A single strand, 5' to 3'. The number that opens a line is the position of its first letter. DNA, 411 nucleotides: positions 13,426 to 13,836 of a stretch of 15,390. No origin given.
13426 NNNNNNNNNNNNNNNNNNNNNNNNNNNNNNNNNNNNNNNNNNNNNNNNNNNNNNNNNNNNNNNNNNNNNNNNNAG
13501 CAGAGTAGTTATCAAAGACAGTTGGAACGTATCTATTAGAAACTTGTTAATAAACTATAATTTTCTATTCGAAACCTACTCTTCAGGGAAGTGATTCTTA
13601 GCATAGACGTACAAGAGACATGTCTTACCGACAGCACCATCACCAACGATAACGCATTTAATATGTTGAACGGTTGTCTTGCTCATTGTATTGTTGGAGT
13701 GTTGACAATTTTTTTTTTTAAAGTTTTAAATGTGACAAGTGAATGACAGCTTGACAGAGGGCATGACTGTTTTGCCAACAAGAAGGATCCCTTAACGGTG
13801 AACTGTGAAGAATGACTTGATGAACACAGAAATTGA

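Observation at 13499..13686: Rac/Cdc42-like GTPase gene with a 47-nt intron using GTAGGT and a TATTAAC branch only 14 nt from the AG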

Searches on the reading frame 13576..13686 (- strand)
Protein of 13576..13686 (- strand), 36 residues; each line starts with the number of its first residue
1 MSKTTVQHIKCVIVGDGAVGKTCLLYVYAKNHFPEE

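Call 32: find_encoding_contigs(protein=window:13576-13686:-, flank=6000, max_places=6)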
Protein window:13576-13686:- (36 aa): no gene with exactly this product is on record in the collection.
